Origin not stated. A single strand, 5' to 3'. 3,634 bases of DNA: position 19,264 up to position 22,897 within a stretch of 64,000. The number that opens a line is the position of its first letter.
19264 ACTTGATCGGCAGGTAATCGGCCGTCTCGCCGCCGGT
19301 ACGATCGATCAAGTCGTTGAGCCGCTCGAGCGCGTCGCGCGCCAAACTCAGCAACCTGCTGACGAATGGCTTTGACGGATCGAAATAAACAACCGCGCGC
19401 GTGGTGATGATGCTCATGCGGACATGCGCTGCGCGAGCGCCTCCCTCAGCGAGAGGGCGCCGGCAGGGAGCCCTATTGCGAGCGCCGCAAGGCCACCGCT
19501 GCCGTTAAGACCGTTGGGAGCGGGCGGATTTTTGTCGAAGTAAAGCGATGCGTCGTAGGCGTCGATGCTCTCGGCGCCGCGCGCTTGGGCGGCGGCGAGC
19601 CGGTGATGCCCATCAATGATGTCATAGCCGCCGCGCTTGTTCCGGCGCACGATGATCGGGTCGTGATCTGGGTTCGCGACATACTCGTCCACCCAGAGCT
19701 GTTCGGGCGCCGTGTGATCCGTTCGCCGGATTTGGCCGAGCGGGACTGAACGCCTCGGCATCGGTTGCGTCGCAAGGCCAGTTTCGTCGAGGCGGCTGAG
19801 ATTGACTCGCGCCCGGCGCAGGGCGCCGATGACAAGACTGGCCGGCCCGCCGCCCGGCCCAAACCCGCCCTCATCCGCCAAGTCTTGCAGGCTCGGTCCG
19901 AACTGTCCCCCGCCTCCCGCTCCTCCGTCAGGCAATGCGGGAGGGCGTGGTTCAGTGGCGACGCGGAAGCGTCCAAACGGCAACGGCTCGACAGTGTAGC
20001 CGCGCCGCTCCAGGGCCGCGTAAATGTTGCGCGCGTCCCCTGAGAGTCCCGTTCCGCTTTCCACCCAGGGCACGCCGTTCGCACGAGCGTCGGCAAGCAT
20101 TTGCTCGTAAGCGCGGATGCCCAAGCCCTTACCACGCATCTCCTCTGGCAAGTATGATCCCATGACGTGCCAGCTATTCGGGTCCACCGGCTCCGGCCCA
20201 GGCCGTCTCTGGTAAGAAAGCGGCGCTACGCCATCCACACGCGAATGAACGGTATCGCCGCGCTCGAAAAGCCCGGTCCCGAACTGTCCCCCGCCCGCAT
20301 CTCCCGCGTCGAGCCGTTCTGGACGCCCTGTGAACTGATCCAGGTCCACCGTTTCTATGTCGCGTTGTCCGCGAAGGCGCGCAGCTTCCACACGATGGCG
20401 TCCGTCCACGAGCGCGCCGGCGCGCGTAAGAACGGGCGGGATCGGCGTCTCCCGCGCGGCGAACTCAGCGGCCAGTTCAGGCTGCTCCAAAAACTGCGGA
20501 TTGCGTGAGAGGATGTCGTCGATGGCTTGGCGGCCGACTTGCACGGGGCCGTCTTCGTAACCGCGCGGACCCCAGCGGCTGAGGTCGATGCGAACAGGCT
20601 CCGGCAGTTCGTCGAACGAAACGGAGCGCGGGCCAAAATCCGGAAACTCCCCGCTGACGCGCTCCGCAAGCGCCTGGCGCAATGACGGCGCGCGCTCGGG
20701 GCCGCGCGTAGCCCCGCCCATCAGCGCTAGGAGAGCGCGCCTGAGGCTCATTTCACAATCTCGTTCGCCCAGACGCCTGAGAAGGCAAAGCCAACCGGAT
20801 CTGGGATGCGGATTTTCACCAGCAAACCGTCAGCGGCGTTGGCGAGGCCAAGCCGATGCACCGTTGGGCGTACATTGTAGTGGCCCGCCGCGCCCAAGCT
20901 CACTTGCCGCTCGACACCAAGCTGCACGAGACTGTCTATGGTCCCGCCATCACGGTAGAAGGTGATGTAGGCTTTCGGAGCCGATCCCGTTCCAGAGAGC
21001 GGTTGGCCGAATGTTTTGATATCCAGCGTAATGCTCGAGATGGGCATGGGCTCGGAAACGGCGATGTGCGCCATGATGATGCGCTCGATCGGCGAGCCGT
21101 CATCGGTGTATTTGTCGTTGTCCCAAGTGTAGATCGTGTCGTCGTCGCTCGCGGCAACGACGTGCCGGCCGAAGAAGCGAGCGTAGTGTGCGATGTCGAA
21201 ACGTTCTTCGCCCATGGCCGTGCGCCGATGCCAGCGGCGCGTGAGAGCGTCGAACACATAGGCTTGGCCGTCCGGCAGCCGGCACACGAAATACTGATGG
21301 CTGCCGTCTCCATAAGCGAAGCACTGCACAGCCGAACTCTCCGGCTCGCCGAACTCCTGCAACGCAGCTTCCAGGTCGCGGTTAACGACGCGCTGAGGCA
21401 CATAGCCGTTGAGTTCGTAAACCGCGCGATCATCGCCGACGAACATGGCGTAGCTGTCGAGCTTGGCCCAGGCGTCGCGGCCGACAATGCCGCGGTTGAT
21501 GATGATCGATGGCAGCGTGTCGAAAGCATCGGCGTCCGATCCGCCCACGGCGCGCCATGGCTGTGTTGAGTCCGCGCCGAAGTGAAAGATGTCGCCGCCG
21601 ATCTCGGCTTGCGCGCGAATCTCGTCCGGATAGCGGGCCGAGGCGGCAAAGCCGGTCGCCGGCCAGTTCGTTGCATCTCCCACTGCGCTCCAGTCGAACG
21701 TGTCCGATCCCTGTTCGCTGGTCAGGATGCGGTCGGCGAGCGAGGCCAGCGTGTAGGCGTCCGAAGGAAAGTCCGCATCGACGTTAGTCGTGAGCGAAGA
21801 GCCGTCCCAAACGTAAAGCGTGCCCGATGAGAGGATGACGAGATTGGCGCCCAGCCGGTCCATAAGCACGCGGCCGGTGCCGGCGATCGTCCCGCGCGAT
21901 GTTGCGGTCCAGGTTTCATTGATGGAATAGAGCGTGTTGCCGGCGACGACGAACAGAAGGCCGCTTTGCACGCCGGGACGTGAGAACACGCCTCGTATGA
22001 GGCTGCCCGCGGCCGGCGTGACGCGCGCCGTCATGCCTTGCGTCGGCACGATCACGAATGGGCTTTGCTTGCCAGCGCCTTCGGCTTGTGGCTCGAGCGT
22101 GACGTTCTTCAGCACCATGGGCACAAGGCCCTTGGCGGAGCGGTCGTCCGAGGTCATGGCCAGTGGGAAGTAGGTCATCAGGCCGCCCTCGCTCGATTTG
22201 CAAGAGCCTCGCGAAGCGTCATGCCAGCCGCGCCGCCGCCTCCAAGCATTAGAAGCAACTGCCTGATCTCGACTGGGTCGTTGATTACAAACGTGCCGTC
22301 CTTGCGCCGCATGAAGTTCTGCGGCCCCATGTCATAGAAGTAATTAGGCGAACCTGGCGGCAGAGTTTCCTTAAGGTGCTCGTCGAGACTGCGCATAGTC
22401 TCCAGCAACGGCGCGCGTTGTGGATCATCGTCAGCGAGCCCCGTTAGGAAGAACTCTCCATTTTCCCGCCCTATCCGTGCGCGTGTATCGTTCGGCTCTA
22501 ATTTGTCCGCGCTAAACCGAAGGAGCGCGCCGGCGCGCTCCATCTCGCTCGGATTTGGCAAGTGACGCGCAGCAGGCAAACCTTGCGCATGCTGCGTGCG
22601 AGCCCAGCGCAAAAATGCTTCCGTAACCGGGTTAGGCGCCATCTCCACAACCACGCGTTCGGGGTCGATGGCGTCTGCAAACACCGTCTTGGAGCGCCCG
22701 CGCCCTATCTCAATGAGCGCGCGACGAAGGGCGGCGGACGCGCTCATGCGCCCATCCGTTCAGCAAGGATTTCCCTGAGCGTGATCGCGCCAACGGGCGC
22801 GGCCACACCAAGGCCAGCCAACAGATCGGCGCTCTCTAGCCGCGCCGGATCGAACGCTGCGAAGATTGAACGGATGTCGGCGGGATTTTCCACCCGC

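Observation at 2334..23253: A short LR(R/Q/E)AL helix recurs at the termini of seven virion-module ORFs, conserved as peptide rather than as DNA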

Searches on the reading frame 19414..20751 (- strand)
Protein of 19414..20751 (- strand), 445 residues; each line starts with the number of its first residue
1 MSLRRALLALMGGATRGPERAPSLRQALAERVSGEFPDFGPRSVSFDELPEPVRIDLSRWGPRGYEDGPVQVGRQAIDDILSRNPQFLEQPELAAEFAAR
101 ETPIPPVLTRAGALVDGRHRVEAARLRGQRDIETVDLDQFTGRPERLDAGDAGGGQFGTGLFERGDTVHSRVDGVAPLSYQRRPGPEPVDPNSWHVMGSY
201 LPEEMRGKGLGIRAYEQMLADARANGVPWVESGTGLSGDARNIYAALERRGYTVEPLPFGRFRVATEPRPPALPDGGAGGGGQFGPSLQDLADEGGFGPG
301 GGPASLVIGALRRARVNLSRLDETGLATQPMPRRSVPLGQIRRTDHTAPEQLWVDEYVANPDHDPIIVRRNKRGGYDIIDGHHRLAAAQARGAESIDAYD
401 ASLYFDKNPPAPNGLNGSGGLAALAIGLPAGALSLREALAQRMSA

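Call 6: search_protein_families(library=pfam, proteins=[window:19414-20751:-], max_evalue=0.01)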
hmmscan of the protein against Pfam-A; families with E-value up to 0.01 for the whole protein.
window:19414-20751:- (445 aa): 1 family
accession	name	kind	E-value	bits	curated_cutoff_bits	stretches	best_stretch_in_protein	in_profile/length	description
PF02195.25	ParB_N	-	0.0016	18.9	26.3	1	364-398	41-75/95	ParB N-terminal domain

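Call 7: search_protein_families(library=phrogs, proteins=[window:19414-20751:-], max_evalue=0.001)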
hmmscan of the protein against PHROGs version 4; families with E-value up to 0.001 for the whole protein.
window:19414-20751:- (445 aa): 6 families
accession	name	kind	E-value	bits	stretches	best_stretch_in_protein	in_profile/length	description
phrog_1033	-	DNA, RNA and nucleotide metabolism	9.5e-09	36.5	1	340-391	48-99/334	ParB-like partition protein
phrog_3264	-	DNA, RNA and nucleotide metabolism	1.1e-07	32.8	1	364-398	86-119/337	ParB-like partition protein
phrog_37402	-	unknown function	4.9e-07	28.2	1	192-258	1000-1065/2639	-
phrog_17560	-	unknown function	6.9e-06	27.4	0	334-398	36-101/119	-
phrog_4715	-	DNA, RNA and nucleotide metabolism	1e-05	25.2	1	364-396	185-217/630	ParB-like partition protein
phrog_498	-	other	7.2e-05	22.5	0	364-397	72-103/633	DNA methyltransferase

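Call 37: search_protein_families(library=ncbifam, proteins=[window:19414-20751:-], max_evalue=0.01)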
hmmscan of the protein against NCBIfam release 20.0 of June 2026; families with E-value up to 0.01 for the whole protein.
window:19414-20751:- (445 aa): 3 families
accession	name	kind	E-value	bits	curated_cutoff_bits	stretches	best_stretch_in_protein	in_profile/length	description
TIGR00180.1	parB_part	domain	0.00017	21.4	58.45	1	364-398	43-79/186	ParB/RepB/Spo0J family partition protein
NF053625.1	SerKinSerKArch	equivalog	0.0026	16.9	380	0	373-398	60-85/244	ADP-dependent L-serine kinase SerK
TIGR04285.1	nucleoid_noc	exception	0.0031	16.9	315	1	365-398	41-73/255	nucleoid occlusion protein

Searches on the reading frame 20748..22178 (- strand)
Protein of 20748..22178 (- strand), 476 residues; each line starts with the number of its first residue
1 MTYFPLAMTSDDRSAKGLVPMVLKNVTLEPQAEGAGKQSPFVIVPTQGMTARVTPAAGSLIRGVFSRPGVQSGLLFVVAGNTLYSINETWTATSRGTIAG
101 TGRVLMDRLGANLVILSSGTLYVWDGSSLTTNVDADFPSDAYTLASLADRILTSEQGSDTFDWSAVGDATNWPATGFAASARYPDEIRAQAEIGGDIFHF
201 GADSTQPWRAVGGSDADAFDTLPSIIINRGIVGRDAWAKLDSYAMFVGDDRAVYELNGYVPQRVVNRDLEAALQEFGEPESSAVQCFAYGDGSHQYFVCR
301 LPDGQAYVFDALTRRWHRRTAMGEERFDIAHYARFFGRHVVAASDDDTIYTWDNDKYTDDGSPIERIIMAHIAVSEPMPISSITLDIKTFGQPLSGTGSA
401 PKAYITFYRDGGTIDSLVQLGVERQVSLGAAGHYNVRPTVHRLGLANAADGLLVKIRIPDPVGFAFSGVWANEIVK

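Call 6: search_protein_families(library=pfam, proteins=[window:20748-22178:-], max_evalue=0.01)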
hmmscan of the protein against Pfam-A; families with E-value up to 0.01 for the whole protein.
window:20748-22178:- (476 aa): 0 families

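Call 7: search_protein_families(library=phrogs, proteins=[window:20748-22178:-], max_evalue=0.001)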
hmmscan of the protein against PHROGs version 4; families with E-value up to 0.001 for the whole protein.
window:20748-22178:- (476 aa): 1 family
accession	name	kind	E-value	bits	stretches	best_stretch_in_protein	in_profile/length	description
phrog_578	-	connector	5.6e-61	207.5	1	4-472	6-468/486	head closure Hc3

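Call 19: find_related_loci(query=window:20748-22178:-, collection=viral_contigs, flank=10000)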
Query window:20748-22178:- (476 aa) in viral_contigs; peptide patterns used: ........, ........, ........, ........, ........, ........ (x = any residue, [..] = any of these).
6 stretches matched a pattern; 3 encode a relative of the query (tblastn E <= 1e-3); 3 distinct loci.
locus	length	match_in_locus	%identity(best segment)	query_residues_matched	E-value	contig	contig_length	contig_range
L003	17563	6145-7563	70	1-474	0e+0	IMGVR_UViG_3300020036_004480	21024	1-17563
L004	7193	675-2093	70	1-474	0e+0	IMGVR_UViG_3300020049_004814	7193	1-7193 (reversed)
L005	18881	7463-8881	71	1-474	0e+0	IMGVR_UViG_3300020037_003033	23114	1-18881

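Call 49: find_related_loci(query=A3, collection=metagenome_contigs, flank=10000)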
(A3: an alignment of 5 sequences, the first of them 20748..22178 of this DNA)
Query A3 (476 aa) in metagenome_contigs; peptide patterns used: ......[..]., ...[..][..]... (x = any residue, [..] = any of these).
599 stretches matched a pattern (row limit reached: there are more); 8 encode a relative of the query (tblastn E <= 1e-3); 8 distinct loci.
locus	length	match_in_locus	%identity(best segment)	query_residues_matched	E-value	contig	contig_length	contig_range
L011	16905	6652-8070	69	1-474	0e+0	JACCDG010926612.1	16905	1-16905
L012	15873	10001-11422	67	1-474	0e+0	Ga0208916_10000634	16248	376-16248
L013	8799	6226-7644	66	1-474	0e+0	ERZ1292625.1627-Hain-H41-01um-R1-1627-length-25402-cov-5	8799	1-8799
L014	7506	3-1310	71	38-474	0e+0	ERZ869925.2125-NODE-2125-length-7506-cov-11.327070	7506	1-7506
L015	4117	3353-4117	71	1-255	9e-121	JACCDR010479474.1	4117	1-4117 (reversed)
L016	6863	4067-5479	37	1-473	3e-97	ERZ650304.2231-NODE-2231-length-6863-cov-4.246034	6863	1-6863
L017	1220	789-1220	64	1-144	1e-61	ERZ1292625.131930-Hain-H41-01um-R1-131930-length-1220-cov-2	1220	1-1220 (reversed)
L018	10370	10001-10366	69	1-122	2e-49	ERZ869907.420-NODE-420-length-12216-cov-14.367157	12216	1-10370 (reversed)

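Call 53: find_related_loci(query=A3, collection=genome_contigs, flank=10000)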
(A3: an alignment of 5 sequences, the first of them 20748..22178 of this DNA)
Query A3 (476 aa) in genome_contigs; peptide patterns used: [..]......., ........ (x = any residue, [..] = any of these).
298 stretches matched a pattern, but none encodes a relative of the query by tblastn (E <= 1e-3).

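Call 86: search_protein_families(library=pfam, proteins=[L005:6744-7463:+, L012:8308-8838:+, L012:8835-9500:+, L011:5942-6652:+, L003:7548-9362:+, L004:2099-3922:+, L014:1316-2668:+, L005:8866-10059:+], max_evalue=0.01)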
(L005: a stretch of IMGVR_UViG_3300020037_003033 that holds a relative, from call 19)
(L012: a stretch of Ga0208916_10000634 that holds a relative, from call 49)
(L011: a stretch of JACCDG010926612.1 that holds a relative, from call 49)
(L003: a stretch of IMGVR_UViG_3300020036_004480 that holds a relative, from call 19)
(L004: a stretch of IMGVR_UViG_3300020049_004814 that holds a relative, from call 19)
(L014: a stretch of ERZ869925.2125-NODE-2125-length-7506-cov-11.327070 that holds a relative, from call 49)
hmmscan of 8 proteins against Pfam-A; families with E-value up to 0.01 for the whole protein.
L005:6744-7463:+ (239 aa): 0 families

L012:8308-8838:+ (176 aa): 1 family
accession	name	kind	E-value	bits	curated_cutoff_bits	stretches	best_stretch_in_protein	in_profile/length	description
PF18760.7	ART-PolyVal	-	0.0067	17.6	31.2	0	27-77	8-56/140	ADP-Ribosyltransferase in polyvalent proteins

L012:8835-9500:+ (221 aa): 1 family
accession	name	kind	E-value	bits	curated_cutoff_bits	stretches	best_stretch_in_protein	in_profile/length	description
PF18760.7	ART-PolyVal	-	2.4e-09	38.5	31.2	1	71-122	8-59/140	ADP-Ribosyltransferase in polyvalent proteins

L011:5942-6652:+ (236 aa): 0 families

L003:7548-9362:+ (604 aa): 0 families

L004:2099-3922:+ (607 aa): 0 families

L014:1316-2668:+ (450 aa): 0 families

L005:8866-10059:+ (397 aa): 0 families

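Call 88: search_dna_similar(query=window:20748-22178:-, collection=phages, mode=protein, max_rows=15)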
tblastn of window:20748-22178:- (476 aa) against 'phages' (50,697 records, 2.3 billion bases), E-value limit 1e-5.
Records with a match: 43; places in all: 43; records where one place covers at least 80% of the query: 34.
Best place of each record, by identity: <60% 43.
By first word of the organism name: Vibrio 18; Caudoviricetes 7; Xylella 3; Pseudanabaena 2; Rhodoferax 2; Shewanella 2; Phage 2; Thalassomonas 2; Bacteriophage 1; Acetobacter 1; and 3 more.
By host as written in the record: - 10; Vibrio crassostreae 10; Pseudanabaena sp. 2; Rhodoferax sp. IMCC26218 2; Vibrio tasmaniensis 2; Shewanella inventionis KX27 2; Thalassomonas loyana LMG 22536 2; Vibrio vulnificus 2; and 10 more.
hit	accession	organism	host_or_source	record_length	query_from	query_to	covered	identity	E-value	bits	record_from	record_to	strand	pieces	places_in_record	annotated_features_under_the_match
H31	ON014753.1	Pseudanabaena phage Pam1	Pseudanabaena sp.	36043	5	472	98%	26.8%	1e-28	125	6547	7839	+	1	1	needle head protein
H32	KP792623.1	Rhodoferax phage P26218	Rhodoferax sp. IMCC26218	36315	1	462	97%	26.6%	2e-21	104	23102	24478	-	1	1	hypothetical protein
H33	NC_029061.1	Rhodoferax phage P26218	Rhodoferax sp. IMCC26218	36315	1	462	97%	26.6%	2e-21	104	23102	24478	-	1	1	head closure Hc3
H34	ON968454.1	Pseudanabaena phage Pan3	Pseudanabaena sp.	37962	13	472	97%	26.5%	9e-24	110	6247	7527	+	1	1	stabilization protein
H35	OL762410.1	Vibrio phage vB_ValP_FGH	Vibrio alginolyticus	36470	5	462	96%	26.4%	7e-26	117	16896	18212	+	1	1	hypothetical protein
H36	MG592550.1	Vibrio phage 1.184.A._10N.286.49.A5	Vibrio cyclitrophicus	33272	5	471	98%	25.6%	3e-28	124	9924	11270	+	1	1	stabilization protein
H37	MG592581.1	Vibrio phage 1.211.A._10N.222.52.F11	Vibrio tasmaniensis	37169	5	470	98%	25.4%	1e-26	119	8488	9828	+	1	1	stabilization protein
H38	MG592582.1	Vibrio phage 1.211.B._10N.222.52.F11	Vibrio tasmaniensis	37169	5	470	98%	25.4%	1e-26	119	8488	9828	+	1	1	stabilization protein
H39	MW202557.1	Caudoviricetes sp.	Manatee Spring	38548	24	468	93%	26.6%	7e-23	108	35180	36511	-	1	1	phage stabilization protein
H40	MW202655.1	Bacteriophage sp.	Manatee Spring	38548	24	468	93%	26.6%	7e-23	108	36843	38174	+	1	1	phage stabilization protein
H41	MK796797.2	Shewanella phage X14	Shewanella inventionis KX27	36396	5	470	98%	25.4%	1e-27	122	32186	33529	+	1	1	stabilization protein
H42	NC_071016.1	Shewanella phage X14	Shewanella inventionis KX27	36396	5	470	98%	25.4%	1e-27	122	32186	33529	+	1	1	head closure Hc3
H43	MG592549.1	Vibrio phage 1.183.O._10N.286.48.B7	Vibrio sp.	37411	5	471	98%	25.1%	7e-28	123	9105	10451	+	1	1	stabilization protein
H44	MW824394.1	Vibrio phage 41E34.2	Vibrio crassostreae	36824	5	470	98%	25.1%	1e-27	122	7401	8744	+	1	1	putative packaged DNA stabilization protein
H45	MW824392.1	Vibrio phage 34E29.1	Vibrio crassostreae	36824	5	470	98%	25.1%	1e-27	122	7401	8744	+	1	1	hypothetical protein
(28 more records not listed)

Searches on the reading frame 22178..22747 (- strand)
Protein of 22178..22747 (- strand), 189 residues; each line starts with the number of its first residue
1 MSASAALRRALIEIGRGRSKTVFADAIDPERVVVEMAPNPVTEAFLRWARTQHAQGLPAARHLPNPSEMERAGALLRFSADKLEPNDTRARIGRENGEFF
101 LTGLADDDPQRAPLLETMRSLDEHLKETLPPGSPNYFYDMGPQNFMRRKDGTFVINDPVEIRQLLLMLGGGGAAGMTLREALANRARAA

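Call 6: search_protein_families(library=pfam, proteins=[window:22178-22747:-], max_evalue=0.01)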
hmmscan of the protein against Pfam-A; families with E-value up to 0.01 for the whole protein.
window:22178-22747:- (189 aa): 0 families

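Call 7: search_protein_families(library=phrogs, proteins=[window:22178-22747:-], max_evalue=0.001)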
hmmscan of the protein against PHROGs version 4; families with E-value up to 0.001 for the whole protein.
window:22178-22747:- (189 aa): 1 family
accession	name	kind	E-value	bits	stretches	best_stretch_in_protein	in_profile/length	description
phrog_3809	-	unknown function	0.00015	22.4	1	101-160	147-204/254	-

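Call 37: search_protein_families(library=ncbifam, proteins=[window:22178-22747:-], max_evalue=0.01)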
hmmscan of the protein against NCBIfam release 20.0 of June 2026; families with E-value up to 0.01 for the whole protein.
window:22178-22747:- (189 aa): 0 families

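Call 69: search_protein_representatives(protein=window:22178-22747:-)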
Query: 189 residues. Proteins with E-value up to 0.001 (for the whole library): 15; up to 1e-10: 10; up to 1e-30: 9. The best 15 are listed.
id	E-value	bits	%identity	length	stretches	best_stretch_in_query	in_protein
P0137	1.7e-67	243.1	72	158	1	9-160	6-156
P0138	1.8e-57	210.4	60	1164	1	13-170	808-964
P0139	3.5e-55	203.0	56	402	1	12-182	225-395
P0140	1.9e-50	187.5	59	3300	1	13-169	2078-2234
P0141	3.3e-46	173.8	56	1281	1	14-161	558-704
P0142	5.3e-43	163.3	53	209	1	11-186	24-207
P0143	2.8e-37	144.7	50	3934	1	3-163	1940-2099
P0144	1.3e-35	139.2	52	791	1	13-161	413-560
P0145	2.3e-32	128.7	47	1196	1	9-160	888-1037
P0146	1.8e-12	63.8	36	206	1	14-160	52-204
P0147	1.9e-08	50.7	35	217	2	14-152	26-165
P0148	1.5e-07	47.8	37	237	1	14-127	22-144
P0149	2.5e-07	47.1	30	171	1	14-162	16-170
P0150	2.9e-05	40.4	27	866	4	10-61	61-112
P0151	2.4e-04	37.3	38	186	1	14-163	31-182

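Call 86: search_protein_families(library=pfam, proteins=[window:22178-22747:-], max_evalue=0.01)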
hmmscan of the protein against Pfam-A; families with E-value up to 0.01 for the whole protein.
window:22178-22747:- (189 aa): 0 families
